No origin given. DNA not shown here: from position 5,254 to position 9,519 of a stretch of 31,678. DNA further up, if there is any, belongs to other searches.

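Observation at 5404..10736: VWA membrane protein plus giant pseudokinase–TPR scaffold; a domain set parallel to the T6SS threonine-phosphorylation pathway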

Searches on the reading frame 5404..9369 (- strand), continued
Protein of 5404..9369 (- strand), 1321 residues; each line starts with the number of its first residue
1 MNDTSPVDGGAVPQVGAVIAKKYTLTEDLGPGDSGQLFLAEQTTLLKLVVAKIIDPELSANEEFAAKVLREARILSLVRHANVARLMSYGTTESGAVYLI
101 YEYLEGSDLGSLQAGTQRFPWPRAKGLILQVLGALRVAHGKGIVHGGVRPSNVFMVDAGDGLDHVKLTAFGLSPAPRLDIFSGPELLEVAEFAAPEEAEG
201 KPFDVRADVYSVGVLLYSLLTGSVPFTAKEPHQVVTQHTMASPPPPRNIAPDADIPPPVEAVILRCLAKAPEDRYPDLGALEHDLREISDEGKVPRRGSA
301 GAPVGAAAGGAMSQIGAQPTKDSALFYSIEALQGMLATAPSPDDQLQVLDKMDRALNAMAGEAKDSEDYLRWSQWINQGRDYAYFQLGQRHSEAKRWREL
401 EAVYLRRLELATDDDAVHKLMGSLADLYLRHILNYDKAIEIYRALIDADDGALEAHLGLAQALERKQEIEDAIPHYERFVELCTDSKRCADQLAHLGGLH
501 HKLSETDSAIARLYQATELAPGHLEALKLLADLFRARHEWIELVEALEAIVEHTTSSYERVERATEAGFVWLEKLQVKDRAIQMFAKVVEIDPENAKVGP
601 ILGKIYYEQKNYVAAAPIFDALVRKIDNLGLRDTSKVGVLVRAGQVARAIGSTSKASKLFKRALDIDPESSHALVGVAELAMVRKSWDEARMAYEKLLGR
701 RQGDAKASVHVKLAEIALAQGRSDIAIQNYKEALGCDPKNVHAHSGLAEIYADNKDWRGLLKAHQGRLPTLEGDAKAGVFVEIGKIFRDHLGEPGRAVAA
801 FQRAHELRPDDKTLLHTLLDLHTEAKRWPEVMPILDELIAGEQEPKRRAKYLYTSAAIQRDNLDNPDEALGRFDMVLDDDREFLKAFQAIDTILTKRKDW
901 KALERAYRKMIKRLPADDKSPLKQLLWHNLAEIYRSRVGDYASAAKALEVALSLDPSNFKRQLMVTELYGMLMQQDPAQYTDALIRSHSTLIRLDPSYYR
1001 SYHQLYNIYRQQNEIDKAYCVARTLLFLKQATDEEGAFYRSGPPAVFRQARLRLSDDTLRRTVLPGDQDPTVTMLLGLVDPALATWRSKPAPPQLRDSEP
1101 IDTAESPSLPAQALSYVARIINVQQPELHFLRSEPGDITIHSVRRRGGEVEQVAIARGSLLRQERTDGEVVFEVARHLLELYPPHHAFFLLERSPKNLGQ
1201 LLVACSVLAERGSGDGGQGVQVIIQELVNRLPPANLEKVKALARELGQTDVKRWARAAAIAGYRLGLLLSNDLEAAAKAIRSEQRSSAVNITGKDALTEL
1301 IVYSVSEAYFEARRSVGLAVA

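Call 95: search_protein_families(library=ncbifam, proteins=[L037:2-1792:+, L037:1997-3034:+, L037:17688-20795:+, L037:21480-22331:+, L037:22964-24541:-, L062:13238-16735:+], max_evalue=0.00001)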
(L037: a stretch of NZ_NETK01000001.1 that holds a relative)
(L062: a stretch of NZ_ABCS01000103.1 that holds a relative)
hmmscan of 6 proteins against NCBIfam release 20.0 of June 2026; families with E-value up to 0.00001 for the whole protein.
L037:2-1792:+ (597 aa): 4 families
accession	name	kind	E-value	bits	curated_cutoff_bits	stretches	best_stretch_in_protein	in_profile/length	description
NF033760.1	gliding_GltG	equivalog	2.9e-78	264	650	1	13-595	99-646/650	adventurous gliding motility protein GltG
NF033768.1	myxo_SS_tail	domain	6.1e-35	119.2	40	1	503-594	1-91/92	AgmX/PglI C-terminal domain-containing protein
NF033761.1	gliding_GltJ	equivalog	7.4e-11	41.9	450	1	497-592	576-669/671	adventurous gliding motility protein GltJ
TIGR01352.1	tonB_Cterm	subfamily_domain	5.2e-06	26.7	27.1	0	527-591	6-70/76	TonB family protein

L037:1997-3034:+ (346 aa): 19 families
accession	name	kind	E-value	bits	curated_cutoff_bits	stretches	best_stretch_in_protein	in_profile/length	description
TIGR02521.1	type_IV_pilW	equivalog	2.9e-24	85.9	154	2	173-332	46-207/234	type IV pilus biogenesis/stability protein PilW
NF040959.1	MamA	equivalog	1.4e-21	76.9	200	2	83-222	78-203/204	magnetosome protein MamA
TIGR02917.1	PEP_TPR_lipo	equivalog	2.2e-19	68.9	312.2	1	87-318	204-421/899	XrtA/PEP-CTERM system TPR-repeat protein PrsT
TIGR02552.1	LcrH_SycD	equivalog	1.4e-18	66.9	104.8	1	253-327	45-119/136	SycD/LcrH family type III secretion system chaperone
NF033762.1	social_mot_Tgl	equivalog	1.7e-16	60.3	225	1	170-320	43-196/252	social motility TPR repeat lipoprotein Tgl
NF033920.0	C39_PA2778_fam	equivalog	9e-13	48.2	150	1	202-290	166-254/255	PA2778 family cysteine peptidase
TIGR00990.1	3a0801s09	subfamily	4.1e-12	45.5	757.25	1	168-293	304-432/615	mitochondrial import receptor subunit TOM70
TIGR02795.1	tol_pal_ybgF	equivalog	3e-11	43.9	90.1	0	259-318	40-100/119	tol-pal system protein YbgF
NF033758.1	gliding_GltE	equivalog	5.5e-11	42.1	225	1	184-301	214-331/411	adventurous gliding motility TPR repeat lipoprotein GltE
NF047507.1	TPR_BatC_Lepto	exception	7.3e-10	38.7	175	0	258-318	56-120/214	TPR repeat-containing protein BatC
NF008757.0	PRK11788.1-5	equivalog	1e-09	38.1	363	0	156-231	178-253/388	lipopolysaccharide assembly protein LapB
TIGR00540.1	TPR_hemY_coli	hypoth_equivalog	1.2e-09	37.5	142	0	170-217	338-384/385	heme biosynthesis-associated TPR protein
NF008520.0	PRK11447.1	equivalog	1.7e-08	32.8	858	1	81-237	274-430/1157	cellulose synthase complex outer membrane protein BcsC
NF052415.1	T3SS_chap_SctY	equivalog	1.8e-08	34.9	70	0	199-284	13-101/106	type III secretion apparatus assembly chaperone SctY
NF047371.1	FlcA_CTERM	equivalog_domain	5.4e-08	31.8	300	1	89-306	326-485/646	periplasmic flagellar collar protein FlcA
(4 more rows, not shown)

L037:17688-20795:+ (1036 aa): 2 families
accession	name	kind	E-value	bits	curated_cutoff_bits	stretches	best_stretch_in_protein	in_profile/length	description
TIGR02168.1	SMC_prok_B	equivalog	1.8e-06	26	567.35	0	413-677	238-498/1181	chromosome segregation protein SMC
TIGR02169.1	SMC_prok_A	equivalog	3e-06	25.2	729.4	0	527-828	196-500/1165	chromosome segregation protein SMC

L037:21480-22331:+ (284 aa): 7 families
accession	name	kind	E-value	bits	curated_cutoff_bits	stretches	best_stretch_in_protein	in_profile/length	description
TIGR00097.1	HMP-P_kinase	equivalog_domain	1.7e-29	102.9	204.95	1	34-262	4-237/254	bifunctional hydroxymethylpyrimidine kinase/phosphomethylpyrimidine kinase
NF011301.0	PRK14713.1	equivalog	1.2e-20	73.8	512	1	31-262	24-261/534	bifunctional hydroxymethylpyrimidine kinase/phosphomethylpyrimidine kinase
NF006346.0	PRK08573.1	equivalog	2.7e-20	72.5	528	1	34-262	10-243/450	bifunctional hydroxymethylpyrimidine kinase/phosphomethylpyrimidine kinase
NF007070.0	PRK09517.1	equivalog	3.2e-16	58.8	761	1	31-262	244-481/755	multifunctional thiamine-phosphate pyrophosphorylase/synthase/phosphomethylpyrimidine kinase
NF009078.0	PRK12413.1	equivalog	1.8e-13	50.7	225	1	91-255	66-232/253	bifunctional hydroxymethylpyrimidine kinase/phosphomethylpyrimidine kinase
NF009077.0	PRK12412.1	equivalog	2.7e-08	33.5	385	1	34-260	9-243/274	pyridoxine/pyridoxal/pyridoxamine kinase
NF006034.0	PRK08176.1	equivalog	1e-05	25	342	0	120-256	118-257/283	pyridoxine/pyridoxal/pyridoxamine kinase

L037:22964-24541:- (526 aa): 1 family
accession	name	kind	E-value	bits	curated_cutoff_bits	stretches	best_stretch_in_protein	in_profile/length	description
NF033188.1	internalin_H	exception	8e-08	31.4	1050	1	387-526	115-244/548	InlH/InlC2 family class 1 internalin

L062:13238-16735:+ (1166 aa): 5 families
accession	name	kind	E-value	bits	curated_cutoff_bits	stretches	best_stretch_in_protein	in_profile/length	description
TIGR02168.1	SMC_prok_B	equivalog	1.1e-14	53.2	567.35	2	533-852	674-984/1181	chromosome segregation protein SMC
TIGR04523.1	Mplasa_alph_rch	subfamily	4.9e-13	47.9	270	1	437-821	211-589/745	helix-rich protein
TIGR02169.1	SMC_prok_A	equivalog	1.6e-10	39.4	729.4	1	549-825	235-509/1165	chromosome segregation protein SMC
NF041034.1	Rad50_Sulf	equivalog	2.3e-07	29.1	1000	1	360-816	171-596/872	DNA double-strand break repair ATPase Rad50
NF045487.1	ASRP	equivalog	6.4e-06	25.1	300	0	250-383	310-476/593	archaea-specific SMC-related protein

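Call 98: search_protein_families(library=ncbifam, proteins=[L035:167-2260:+, L030:39-2132:+], max_evalue=0.00001)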
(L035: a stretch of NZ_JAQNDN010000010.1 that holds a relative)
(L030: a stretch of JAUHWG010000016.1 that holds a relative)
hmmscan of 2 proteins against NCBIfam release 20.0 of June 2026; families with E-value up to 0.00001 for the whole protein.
L035:167-2260:+ (698 aa): 7 families
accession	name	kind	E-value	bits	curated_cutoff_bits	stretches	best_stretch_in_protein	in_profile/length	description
NF033760.1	gliding_GltG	equivalog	4e-109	366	650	1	5-696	4-646/650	adventurous gliding motility protein GltG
NF033768.1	myxo_SS_tail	domain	9.2e-35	118.6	40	1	604-695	1-91/92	AgmX/PglI C-terminal domain-containing protein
NF049868.1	FhaB_Rv0019c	equivalog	2.1e-10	40.9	125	1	8-93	69-154/158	FHA domain-containing protein FhaB/FipA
NF033761.1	gliding_GltJ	equivalog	6.2e-10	38.8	450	1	598-693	576-669/671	adventurous gliding motility protein GltJ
NF041660.2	oxygluDhInhib_OdhI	equivalog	7.1e-10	38.9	200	1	21-95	52-125/130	oxoglutarate dehydrogenase inhibitor Odhl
TIGR03354.1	VI_FHA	hypoth_equivalog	4.9e-08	33.2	120.25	1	21-127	20-113/420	type VI secretion system-associated FHA domain protein TagH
TIGR01352.1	tonB_Cterm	subfamily_domain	7.4e-06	26.2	27.1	0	628-692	6-70/76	TonB family protein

L030:39-2132:+ (698 aa): 7 families
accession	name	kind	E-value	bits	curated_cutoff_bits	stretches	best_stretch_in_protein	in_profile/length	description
NF033760.1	gliding_GltG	equivalog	1.6e-111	373.9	650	1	5-696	4-646/650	adventurous gliding motility protein GltG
NF033768.1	myxo_SS_tail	domain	1.1e-33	115.2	40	1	604-695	1-91/92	AgmX/PglI C-terminal domain-containing protein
NF049868.1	FhaB_Rv0019c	equivalog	2.1e-10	40.9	125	1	8-91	69-152/158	FHA domain-containing protein FhaB/FipA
NF033761.1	gliding_GltJ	equivalog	9e-10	38.3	450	1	600-693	577-669/671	adventurous gliding motility protein GltJ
TIGR03354.1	VI_FHA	hypoth_equivalog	2.7e-09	37.3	120.25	1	20-136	19-125/420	type VI secretion system-associated FHA domain protein TagH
NF041660.2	oxygluDhInhib_OdhI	equivalog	5.7e-09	35.9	200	1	21-95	52-125/130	oxoglutarate dehydrogenase inhibitor Odhl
TIGR01352.1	tonB_Cterm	subfamily_domain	6.1e-07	29.7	27.1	1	623-693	2-71/76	TonB family protein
